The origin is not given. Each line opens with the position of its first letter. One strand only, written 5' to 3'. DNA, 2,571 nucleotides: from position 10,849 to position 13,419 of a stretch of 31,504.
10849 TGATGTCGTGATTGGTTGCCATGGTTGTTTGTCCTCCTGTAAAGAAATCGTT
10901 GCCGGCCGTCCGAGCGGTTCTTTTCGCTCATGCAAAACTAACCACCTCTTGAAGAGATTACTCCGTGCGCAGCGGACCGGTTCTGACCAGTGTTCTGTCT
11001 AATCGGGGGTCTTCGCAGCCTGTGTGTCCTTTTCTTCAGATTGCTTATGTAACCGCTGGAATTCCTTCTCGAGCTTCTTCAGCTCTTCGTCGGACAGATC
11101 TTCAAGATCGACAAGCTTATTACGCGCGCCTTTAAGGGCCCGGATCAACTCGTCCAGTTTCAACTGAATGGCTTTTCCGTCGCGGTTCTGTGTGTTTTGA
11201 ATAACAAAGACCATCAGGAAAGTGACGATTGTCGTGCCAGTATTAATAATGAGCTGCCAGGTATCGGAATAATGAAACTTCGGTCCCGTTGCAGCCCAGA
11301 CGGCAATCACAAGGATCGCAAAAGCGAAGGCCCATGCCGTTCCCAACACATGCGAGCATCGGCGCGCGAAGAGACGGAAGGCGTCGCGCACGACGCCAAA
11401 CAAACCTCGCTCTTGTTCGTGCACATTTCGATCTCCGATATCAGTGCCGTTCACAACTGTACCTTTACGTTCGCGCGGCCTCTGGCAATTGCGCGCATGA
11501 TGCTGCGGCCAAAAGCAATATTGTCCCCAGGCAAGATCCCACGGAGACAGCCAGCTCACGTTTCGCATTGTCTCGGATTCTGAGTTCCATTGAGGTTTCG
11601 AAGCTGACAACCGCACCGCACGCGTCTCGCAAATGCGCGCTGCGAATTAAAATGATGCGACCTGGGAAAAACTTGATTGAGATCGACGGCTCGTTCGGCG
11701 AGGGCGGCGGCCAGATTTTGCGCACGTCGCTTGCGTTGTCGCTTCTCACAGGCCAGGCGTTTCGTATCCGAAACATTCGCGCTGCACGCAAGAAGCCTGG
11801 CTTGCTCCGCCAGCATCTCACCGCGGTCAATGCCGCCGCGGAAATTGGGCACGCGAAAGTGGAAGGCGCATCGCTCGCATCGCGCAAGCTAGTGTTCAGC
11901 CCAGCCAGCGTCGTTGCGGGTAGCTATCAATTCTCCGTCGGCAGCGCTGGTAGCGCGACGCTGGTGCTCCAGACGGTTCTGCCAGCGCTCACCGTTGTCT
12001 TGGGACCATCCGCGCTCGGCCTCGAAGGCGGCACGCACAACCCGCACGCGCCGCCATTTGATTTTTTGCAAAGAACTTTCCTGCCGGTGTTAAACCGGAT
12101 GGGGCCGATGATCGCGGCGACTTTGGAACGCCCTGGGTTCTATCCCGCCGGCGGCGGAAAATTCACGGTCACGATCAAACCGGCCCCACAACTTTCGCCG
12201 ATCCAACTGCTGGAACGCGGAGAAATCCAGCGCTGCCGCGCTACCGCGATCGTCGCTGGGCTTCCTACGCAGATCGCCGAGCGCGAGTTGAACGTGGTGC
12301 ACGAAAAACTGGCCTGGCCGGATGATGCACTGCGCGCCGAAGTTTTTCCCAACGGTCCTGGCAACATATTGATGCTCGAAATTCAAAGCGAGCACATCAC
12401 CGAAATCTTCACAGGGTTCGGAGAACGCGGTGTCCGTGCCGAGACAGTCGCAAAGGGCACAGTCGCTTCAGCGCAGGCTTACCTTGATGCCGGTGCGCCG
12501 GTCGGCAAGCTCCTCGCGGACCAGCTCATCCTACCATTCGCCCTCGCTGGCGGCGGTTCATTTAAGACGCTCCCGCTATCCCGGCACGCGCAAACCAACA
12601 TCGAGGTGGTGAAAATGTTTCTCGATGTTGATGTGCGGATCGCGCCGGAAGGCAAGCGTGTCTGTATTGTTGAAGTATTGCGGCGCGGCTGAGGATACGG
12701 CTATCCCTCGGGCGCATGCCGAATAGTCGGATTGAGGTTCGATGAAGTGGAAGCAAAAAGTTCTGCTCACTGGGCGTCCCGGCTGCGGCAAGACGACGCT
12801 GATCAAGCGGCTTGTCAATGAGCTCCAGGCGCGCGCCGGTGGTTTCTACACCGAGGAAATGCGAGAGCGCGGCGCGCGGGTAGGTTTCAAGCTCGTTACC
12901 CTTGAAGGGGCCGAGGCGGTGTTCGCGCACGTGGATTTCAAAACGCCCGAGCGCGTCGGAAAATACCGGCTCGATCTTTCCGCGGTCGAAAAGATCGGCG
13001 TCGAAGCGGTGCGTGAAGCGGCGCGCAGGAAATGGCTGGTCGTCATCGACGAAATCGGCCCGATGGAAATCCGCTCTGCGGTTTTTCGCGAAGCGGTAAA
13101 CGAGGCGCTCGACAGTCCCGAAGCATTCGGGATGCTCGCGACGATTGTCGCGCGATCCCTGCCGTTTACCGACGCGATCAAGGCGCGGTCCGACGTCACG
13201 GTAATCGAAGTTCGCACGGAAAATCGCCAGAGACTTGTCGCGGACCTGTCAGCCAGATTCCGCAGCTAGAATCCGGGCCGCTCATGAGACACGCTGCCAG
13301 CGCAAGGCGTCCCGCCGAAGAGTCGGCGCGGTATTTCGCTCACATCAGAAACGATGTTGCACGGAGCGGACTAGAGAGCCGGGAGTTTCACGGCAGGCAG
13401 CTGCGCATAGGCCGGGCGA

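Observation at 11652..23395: Expanded RNA-repair neighbourhood built from families shared with archaea and eukaryotes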

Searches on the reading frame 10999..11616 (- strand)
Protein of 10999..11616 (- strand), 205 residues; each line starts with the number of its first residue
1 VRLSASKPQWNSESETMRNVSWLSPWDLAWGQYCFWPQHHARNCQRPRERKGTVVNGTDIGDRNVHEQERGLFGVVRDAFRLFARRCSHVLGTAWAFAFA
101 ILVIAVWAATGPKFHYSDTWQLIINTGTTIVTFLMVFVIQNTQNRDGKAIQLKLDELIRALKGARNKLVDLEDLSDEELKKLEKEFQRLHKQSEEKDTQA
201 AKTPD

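Call 4: search_protein_families(library=pfam, proteins=[window:10999-11616:-], max_evalue=0.01)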
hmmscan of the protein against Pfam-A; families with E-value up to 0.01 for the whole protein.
window:10999-11616:- (205 aa): 2 families
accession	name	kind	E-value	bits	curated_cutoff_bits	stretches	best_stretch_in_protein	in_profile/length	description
PF04120.17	Iron_permease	-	1.7e-53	180.2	25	1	80-199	1-120/128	Low affinity iron permease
PF08496.15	Peptidase_S49_N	-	0.0046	17.5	27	1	129-200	16-88/147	Peptidase family S49 N-terminal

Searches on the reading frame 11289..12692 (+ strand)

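Call 3: search_protein_families(library=pfam, proteins=[window:11289-12692:+], max_evalue=0.01)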
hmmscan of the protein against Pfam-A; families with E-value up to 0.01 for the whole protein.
window:11289-12692:+ (467 aa): 2 families
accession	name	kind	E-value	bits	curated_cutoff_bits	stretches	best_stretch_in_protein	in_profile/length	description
PF01137.26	RTC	-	9.1e-77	257.6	27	1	137-451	2-221/221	RNA 3'-terminal phosphate cyclase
PF05189.18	RTC_insert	-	2.3e-14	54.1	23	1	308-399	1-101/102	RNA 3'-terminal phosphate cyclase (RTC), insert domain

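Call 5: search_protein_families(library=ncbifam, proteins=[window:11289-12692:+], max_evalue=0.001)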
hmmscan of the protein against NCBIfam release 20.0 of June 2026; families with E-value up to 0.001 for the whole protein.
window:11289-12692:+ (467 aa): 4 families
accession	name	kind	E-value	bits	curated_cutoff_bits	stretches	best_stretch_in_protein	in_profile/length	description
NF003246.0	PRK04204.1-2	equivalog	1.3e-131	438.9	352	1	128-461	2-336/342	RNA 3'-terminal phosphate cyclase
TIGR03399.1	RNA_3prim_cycl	equivalog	7.7e-111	370.4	250.05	1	130-449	1-325/326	RNA 3'-terminal phosphate cyclase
NF003247.0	PRK04204.1-3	equivalog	5.3e-99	331.7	333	1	127-451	2-326/338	RNA 3'-terminal phosphate cyclase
TIGR03400.1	18S_RNA_Rcl1p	equivalog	1.7e-18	66.6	227.95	1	140-335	5-203/360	18S rRNA biogenesis protein RCL1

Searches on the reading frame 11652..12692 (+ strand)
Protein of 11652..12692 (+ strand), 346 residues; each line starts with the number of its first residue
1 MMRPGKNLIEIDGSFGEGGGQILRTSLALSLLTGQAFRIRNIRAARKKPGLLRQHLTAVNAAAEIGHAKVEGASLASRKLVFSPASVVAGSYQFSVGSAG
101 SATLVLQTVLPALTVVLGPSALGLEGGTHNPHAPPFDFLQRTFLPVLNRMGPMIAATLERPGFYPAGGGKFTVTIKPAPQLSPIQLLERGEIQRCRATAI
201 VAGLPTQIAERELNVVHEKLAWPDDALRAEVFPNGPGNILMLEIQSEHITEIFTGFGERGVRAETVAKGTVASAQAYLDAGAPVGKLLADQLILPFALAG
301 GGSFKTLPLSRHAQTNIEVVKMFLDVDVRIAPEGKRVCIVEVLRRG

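Call 78: search_solved_structures(query=window:11652-12692:+, max_evalue=0.00001)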
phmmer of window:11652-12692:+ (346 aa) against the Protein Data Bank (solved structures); distinct sequences matched with E-value up to 0.00001: 5.
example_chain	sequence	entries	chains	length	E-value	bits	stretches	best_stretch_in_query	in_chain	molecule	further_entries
3kgd_A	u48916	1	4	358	2.5e-91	309.8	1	5-328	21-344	RNA 3'-terminal phosphate cyclase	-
1qmh_A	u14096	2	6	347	3.4e-91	309.3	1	6-329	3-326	RNA 3'-TERMINAL PHOSPHATE CYCLASE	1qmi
3tut_A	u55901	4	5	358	1.8e-90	307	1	5-328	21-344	RNA 3'-terminal phosphate cyclase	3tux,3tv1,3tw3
4o89_A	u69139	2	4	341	1.5e-51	179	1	9-335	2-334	RNA 3'-terminal phosphate cyclase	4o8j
7mq8_SH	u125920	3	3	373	1.8e-13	53.9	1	17-213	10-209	RNA 3'-terminal phosphate cyclase-like protein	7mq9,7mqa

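Call 106: search_solved_structures(query=window:11652-12692:+, max_evalue=1e-80, show_alignments=2)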
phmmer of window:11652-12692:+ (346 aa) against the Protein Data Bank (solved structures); distinct sequences matched with E-value up to 1e-80: 3.
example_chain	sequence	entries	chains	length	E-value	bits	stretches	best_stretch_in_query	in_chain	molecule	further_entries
3kgd_A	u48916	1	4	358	2.5e-91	309.8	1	5-328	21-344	RNA 3'-terminal phosphate cyclase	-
1qmh_A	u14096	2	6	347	3.4e-91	309.3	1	6-329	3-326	RNA 3'-TERMINAL PHOSPHATE CYCLASE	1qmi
3tut_A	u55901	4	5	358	1.8e-90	307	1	5-328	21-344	RNA 3'-terminal phosphate cyclase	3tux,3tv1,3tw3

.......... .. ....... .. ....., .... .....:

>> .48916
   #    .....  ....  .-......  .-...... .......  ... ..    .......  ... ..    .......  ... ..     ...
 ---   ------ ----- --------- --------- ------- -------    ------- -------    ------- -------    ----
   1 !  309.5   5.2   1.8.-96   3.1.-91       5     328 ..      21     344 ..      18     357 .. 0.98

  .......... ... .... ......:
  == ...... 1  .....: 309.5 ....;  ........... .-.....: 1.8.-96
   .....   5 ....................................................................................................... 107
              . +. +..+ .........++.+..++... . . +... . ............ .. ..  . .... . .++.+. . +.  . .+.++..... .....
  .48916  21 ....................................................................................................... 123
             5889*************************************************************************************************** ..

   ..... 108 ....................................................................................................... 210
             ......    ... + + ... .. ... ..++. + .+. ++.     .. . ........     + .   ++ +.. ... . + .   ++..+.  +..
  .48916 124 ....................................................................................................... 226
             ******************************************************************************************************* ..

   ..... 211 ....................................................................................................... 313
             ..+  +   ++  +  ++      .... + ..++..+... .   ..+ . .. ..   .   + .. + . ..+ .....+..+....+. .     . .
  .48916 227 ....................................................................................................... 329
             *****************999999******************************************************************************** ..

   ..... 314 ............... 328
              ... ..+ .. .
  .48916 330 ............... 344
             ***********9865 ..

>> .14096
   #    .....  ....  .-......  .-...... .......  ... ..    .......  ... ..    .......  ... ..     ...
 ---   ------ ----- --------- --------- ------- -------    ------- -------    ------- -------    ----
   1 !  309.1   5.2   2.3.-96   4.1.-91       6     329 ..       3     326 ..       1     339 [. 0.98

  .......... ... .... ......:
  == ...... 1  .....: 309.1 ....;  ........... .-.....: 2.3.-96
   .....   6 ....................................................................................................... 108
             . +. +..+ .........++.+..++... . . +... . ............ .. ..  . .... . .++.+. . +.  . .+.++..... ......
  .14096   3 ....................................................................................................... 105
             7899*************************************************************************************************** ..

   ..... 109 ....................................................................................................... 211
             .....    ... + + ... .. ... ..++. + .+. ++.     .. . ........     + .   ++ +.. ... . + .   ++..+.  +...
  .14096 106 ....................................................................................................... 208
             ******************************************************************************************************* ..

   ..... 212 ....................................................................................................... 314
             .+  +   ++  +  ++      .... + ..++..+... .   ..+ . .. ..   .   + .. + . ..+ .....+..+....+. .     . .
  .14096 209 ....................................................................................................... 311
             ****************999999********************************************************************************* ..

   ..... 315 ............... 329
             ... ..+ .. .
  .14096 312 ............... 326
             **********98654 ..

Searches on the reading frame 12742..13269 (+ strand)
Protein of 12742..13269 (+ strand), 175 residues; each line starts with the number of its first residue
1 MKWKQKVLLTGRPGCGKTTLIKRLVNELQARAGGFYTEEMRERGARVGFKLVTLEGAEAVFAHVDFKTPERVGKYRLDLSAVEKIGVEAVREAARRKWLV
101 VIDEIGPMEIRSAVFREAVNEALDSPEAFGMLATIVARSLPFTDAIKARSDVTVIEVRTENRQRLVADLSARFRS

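Call 3: search_protein_families(library=pfam, proteins=[window:12742-13269:+], max_evalue=0.01)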
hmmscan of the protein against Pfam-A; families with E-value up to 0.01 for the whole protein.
window:12742-13269:+ (175 aa): 32 families (the best 25 are shown)
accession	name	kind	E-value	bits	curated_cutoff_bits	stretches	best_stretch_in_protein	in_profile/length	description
PF03266.21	NTPase_1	-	9.6e-47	159.4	23.9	1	6-167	1-165/168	NTPase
PF13401.12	AAA_22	-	4.1e-07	30.8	27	1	7-113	8-99/130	AAA domain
PF00004.35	AAA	-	6.8e-06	27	21.2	1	7-108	1-69/131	ATPase family associated with various cellular activities (AAA)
PF07728.20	AAA_5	-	7.3e-06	26.5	22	1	7-29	2-24/139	AAA domain (dynein-related subfamily)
PF13245.12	AAA_19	-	2.7e-05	24.8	25.1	1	6-110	13-104/134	AAA domain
PF00005.33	ABC_tran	-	5e-05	24.4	25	1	4-35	11-42/137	ABC transporter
PF01637.24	ATPase_2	-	5.8e-05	23.4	33.2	1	7-105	23-119/225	ATPase domain predominantly from Archaea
PF13191.12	AAA_16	-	0.00011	23.1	32.6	1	7-43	27-63/167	AAA ATPase domain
PF03215.21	Rad17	-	0.00016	22.2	23.8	1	4-129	45-166/186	Rad17 P-loop domain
PF06745.19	ATPase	-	0.00016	21.6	26.6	1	5-131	20-156/231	KaiC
PF24883.2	NPHP3_N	-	0.00021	22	24.8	1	7-31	25-49/164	Nephrocystin 3, N-terminal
PF13671.12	AAA_33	-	0.00022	22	27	1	7-104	2-77/143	AAA domain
PF20720.3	nSTAND3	-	0.00023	21.3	27.2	1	4-31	17-44/155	Novel STAND NTPase 3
PF13238.12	AAA_18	-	0.00031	21.6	29.4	1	7-44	1-36/128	AAA domain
PF05729.18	NACHT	-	0.00067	20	26.7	1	7-30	3-26/167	NACHT domain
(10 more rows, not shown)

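Call 5: search_protein_families(library=ncbifam, proteins=[window:12742-13269:+], max_evalue=0.001)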
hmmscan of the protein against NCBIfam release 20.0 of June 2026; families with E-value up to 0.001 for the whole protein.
window:12742-13269:+ (175 aa): 4 families
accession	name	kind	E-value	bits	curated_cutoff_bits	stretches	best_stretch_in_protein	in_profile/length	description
NF010248.0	PRK13695.1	equivalog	5.9e-48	163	156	1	5-172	4-174/180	NTPase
NF000355.4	ribo_prot_ABC_F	equivalog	3.2e-05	23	380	1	2-38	337-373/499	ribosomal protection-like ABC-F family protein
NF008358.0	PRK11147.1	equivalog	0.00087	17.6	936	0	5-34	346-375/635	ABC transporter ATP-binding protein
NF007921.0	PRK10636.1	equivalog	0.0009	17.6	917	0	4-35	27-58/638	ABC transporter ATP-binding protein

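Call 19: find_homologous_proteins(query=window:12742-13269:+, max_evalue=0.00001)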
Query window:12742-13269:+ (175 aa): 3892 proteins with E <= 0.00001 among 4980 candidates; the best 120 are listed. Only proteins of 96 to 307 residues were searched: fused or split forms outside these lengths cannot appear, so this answer is no evidence that the protein stands alone or is whole; find_related_loci, which searches DNA, has no such limit.
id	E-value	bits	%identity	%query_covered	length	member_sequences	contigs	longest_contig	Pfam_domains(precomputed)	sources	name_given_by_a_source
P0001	5.7e-106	369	100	100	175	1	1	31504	PF03266.22,PF00004.36,PF13401.13,PF07728.21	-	-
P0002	2.1e-105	367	99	100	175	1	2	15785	PF03266.22,PF00004.36,PF13401.13,PF07728.21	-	-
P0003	1.1e-75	271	77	97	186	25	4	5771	PF03266.22,PF00004.36,PF13401.13,PF13191.13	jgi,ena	-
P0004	3.9e-75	269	76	96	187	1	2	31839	PF03266.22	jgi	jgi:nucleoside-triphosphatase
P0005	1.0e-74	268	74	99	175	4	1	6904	PF03266.22,PF00004.36,PF13401.13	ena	-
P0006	7.3e-74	265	72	98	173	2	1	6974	PF03266.22,PF13401.13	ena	-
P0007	8.8e-74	265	75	98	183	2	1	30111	PF03266.22,PF00004.36,PF13401.13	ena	-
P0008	1.9e-73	264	75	98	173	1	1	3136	PF03266.22,PF00004.36,PF13401.13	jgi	jgi:nucleoside-triphosphatase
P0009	2.3e-73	263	72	98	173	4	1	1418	PF03266.22,PF00004.36,PF13401.13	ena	-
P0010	2.3e-73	263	73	97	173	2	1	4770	PF03266.22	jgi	jgi:nucleoside-triphosphatase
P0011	2.4e-73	263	70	98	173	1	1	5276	PF03266.22,PF13401.13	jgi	jgi:nucleoside-triphosphatase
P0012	4.3e-73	262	75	97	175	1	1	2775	PF03266.22,PF00004.36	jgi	jgi:nucleoside-triphosphatase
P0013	4.7e-73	262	73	98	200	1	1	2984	PF03266.22,PF13401.13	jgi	jgi:nucleoside-triphosphatase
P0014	6.8e-73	262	74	97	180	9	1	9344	PF03266.22,PF00004.36,PF13401.13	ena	-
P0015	7.5e-73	262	73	98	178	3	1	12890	PF03266.22,PF00004.36,PF13401.13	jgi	jgi:nucleoside-triphosphatase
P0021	1.6e-72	260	73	98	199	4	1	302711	PF03266.22,PF00004.36,PF13401.13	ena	-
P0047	2.3e-71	257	73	97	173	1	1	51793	PF03266.22,PF00004.36,PF13401.13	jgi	jgi:nucleoside-triphosphatase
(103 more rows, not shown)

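Call 20: find_encoding_contigs(protein=P0021, flank=8000, max_places=2)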
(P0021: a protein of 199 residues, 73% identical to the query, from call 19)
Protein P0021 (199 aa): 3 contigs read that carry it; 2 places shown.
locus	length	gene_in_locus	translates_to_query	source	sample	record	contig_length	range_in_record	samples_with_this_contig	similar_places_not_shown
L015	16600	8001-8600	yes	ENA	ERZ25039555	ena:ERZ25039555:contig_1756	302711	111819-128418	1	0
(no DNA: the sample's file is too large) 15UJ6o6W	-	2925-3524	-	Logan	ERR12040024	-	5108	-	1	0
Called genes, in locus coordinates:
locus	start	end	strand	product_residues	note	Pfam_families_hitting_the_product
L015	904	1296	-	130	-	-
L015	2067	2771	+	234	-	PF07998:Peptidase_M54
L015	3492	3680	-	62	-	PF10431:ClpB_D2-small (weak)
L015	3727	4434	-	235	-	PF07724:AAA_2, PF07728:AAA_5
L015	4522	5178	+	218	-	-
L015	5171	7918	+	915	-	PF19044:P-loop_TraG (weak)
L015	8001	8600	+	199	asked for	PF03266:NTPase_1, PF13401:AAA_22 (weak), PF00004:AAA (faint)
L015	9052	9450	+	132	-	-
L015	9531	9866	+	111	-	-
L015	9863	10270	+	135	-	-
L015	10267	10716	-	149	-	-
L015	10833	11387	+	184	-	-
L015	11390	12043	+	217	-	-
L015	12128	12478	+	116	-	PF03524:CagX (weak)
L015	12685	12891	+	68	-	-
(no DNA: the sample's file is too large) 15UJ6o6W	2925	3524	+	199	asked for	PF03266:NTPase_1, PF13401:AAA_22 (weak), PF00004:AAA (faint)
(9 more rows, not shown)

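Call 21: find_encoding_contigs(protein=P0047, flank=8000, max_places=2)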
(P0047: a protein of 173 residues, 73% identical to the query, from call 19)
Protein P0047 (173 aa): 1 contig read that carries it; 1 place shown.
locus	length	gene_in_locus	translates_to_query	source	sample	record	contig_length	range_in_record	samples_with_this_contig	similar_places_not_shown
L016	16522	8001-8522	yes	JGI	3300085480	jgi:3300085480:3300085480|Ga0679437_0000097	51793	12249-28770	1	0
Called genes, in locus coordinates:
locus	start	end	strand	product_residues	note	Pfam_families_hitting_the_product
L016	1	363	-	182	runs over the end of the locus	PF00080:Sod_Cu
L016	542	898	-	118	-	-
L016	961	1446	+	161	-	PF04073:tRNA_edit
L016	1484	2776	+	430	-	PF25145:NfeD1b_N, PF24961:NfeD_membrane, PF01957:NfeD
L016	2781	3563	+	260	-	PF01145:Band_7, PF13421:Band_7_1 (weak)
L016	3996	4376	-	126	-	-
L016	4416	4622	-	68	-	-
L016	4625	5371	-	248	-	PF12183:NotI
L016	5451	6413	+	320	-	PF02086:MethyltransfD12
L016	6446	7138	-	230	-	-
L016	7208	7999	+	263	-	PF01149:Fapy_DNA_glyco, PF06831:H2TH, PF06827:zf-FPG_IleRS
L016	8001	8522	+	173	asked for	PF00004:AAA (weak), PF03266:NTPase_1, PF13401:AAA_22 (weak)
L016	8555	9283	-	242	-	PF01904:DUF72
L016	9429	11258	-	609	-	PF01642:MM_CoA_mutase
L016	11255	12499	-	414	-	PF02310:B12-binding, PF03308:MeaB, PF02492:cobW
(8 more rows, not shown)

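Call 26: find_related_loci(query=A1, collection=genome_contigs, flank=10000)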
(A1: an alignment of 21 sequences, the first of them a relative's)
Query A1 (175 aa) in genome_contigs; peptide patterns used: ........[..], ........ (x = any residue, [..] = any of these).
600 stretches matched a pattern (row limit reached: there are more); 294 encode a relative of the query (tblastn E <= 1e-3); the best 80 are kept; 80 distinct loci.
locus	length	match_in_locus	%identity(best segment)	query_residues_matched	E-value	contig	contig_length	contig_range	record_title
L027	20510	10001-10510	70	3-174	3e-77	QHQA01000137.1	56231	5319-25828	MAG: Verrucomicrobia bacterium isolate AV16 14_0903_13_30cm_scaffold_4526753_curated, whole genome shotgun sequence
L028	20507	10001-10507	70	5-175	3e-76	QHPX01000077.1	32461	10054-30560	MAG: Verrucomicrobia bacterium isolate AV19 14_0927_12_20cm_scaffold_2977_curated, whole genome shotgun sequence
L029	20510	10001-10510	72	6-174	5e-76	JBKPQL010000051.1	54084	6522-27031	MAG: Verrucomicrobiota bacterium isolate GS_EKS_MAG_00077 GS_EKS_000000813351, whole genome shotgun sequence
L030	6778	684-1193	69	3-174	4e-75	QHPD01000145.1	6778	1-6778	MAG: Verrucomicrobia bacterium isolate AV37 14_0929_12_40cm_scaffold_8600_curated, whole genome shotgun sequence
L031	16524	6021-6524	70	5-174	4e-74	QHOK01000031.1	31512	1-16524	MAG: Verrucomicrobia bacterium isolate AV54 14_0903_16_30cm_scaffold_432_curated, whole genome shotgun sequence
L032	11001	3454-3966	70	5-174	2e-73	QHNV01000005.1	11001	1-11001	MAG: Verrucomicrobia bacterium isolate AV68 14_0929_05_30cm_scaffold_25295_curated, whole genome shotgun sequence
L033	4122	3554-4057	68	5-174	4e-73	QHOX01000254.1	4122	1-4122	MAG: Verrucomicrobia bacterium isolate AV42 14_1009_16_30cm_scaffold_76730_curated, whole genome shotgun sequence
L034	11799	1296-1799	67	1-170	5e-72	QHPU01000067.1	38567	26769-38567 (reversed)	MAG: Verrucomicrobia bacterium isolate AV21 14_1009_09_20cm_scaffold_711_curated, whole genome shotgun sequence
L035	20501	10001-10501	67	5-173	4e-72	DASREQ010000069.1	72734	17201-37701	MAG TPA_asm: Candidatus Udaeobacter sp. isolate SMAG_U10010 k141_551428, whole genome shotgun sequence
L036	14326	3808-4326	65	1-175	3e-72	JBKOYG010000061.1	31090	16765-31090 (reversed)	MAG: Verrucomicrobiota bacterium isolate GB_HAYS_MAG_00067 GB_HAYS_000000104902, whole genome shotgun sequence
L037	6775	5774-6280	67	5-175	9e-72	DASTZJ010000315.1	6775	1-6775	MAG TPA_asm: Candidatus Udaeobacter sp. isolate SMAG_U2465 k141_1185572, whole genome shotgun sequence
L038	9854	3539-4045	71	3-173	1e-71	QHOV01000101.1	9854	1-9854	MAG: Verrucomicrobia bacterium isolate AV44 14_0927_12_20cm_scaffold_16337_curated, whole genome shotgun sequence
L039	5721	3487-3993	71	3-173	1e-71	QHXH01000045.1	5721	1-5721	MAG: Acidobacteria bacterium isolate gp4 AA25 14_1009_09_30cm_scaffold_15949_curated, whole genome shotgun sequence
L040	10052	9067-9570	69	5-174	2e-71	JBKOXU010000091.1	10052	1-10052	MAG: Verrucomicrobiota bacterium isolate GB_HAYS_MAG_00079 GB_HAYS_000000105635, whole genome shotgun sequence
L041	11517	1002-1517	64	3-174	7e-74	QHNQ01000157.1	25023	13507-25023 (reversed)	MAG: Verrucomicrobia bacterium isolate AV72 14_0929_09_40cm_scaffold_1380_curated, whole genome shotgun sequence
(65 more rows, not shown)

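Call 65: search_protein_families(library=pfam, alignment_id=A4, max_evalue=0.00001)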
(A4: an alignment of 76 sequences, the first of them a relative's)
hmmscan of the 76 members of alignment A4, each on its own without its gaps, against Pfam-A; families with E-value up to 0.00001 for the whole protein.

A. member 1, L056:9636-10001:+ (121 aa): 0 families

B. families by the number of members that match (of 76 scanned): 89 families (the first 25 are shown)
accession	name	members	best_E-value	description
PF07690.21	MFS_1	6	1e-43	Major Facilitator Superfamily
PF25183.1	OMP_b-brl_4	2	6.3e-213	Outer membrane beta barrel domain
PF00136.26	DNA_pol_B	2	1.2e-70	DNA polymerase family B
PF04961.17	FTCD_C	2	1.1e-62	Formiminotransferase-cyclodeaminase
PF03772.21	Competence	2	7.7e-58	Competence protein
PF07998.17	Peptidase_M54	2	3.8e-28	Peptidase family M54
PF03104.25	DNA_pol_B_exo1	2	4.4e-27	DNA polymerase family B, exonuclease domain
PF13620.12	CarboxypepD_reg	2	1.4e-23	Carboxypeptidase regulatory-like domain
PF02769.27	AIRS_C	2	2.8e-23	AIR synthase related protein, C-terminal domain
PF00586.29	AIRS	2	1.1e-18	AIR synthase related protein, N-terminal domain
PF13567.11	DUF4131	2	9.4e-14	Domain of unknown function (DUF4131)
PF00593.30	TonB_dep_Rec_b-barrel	2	8.4e-12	TonB dependent receptor-like, beta-barrel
PF13482.12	RNase_H_2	2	4.3e-10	RNase_H superfamily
PF13715.12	CarbopepD_reg_2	2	3.2e-09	CarboxypepD_reg-like domain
PF10108.15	DNA_pol_B_exo2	2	1.1e-08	Predicted 3'-5' exonuclease related to the exonuclease domain of PolB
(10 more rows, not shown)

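Call 80: search_solved_structures(query=window:12742-13269:+, max_evalue=0.001)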
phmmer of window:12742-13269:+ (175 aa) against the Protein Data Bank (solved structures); distinct sequences matched with E-value up to 0.001: 13.
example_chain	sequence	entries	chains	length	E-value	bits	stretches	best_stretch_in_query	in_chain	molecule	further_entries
1ye8_A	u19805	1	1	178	1.6e-27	99.6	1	6-170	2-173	Hypothetical UPF0334 kinase-like protein AQ_1292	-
2i3b_A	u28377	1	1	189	7.9e-26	94.1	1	6-170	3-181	Human Cancer-Related NTPase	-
9nlh_H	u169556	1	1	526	6.5e-06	29.3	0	5-37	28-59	YheS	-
9vvi_W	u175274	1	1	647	1.1e-05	28.6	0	5-37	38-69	Probable ATP-binding protein YheS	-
9nlj_U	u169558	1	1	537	8.8e-05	25.7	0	5-36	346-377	Uup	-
8rs9_A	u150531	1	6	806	0.00026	24.1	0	6-33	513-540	Transitional endoplasmic reticulum ATPase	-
8pqx_A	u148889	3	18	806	0.00041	23.5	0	6-33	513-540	Transitional endoplasmic reticulum ATPase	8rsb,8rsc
6mck_A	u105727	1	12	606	0.00056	23.1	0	6-31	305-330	Transitional endoplasmic reticulum ATPase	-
7wub_D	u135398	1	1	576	0.00057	23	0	6-31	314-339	Transitional endoplasmic reticulum ATPase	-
7wub_C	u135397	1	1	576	0.00061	22.9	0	6-31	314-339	Transitional endoplasmic reticulum ATPase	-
9m4n_A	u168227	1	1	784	0.00074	22.7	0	5-31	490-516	Cell division control protein 48 homolog A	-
9m3v_A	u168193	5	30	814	0.00081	22.5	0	5-31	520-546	Cell division control protein 48 homolog A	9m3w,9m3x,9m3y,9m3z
8r0e_A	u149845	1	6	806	0.00083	22.5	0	6-31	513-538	Transitional endoplasmic reticulum ATPase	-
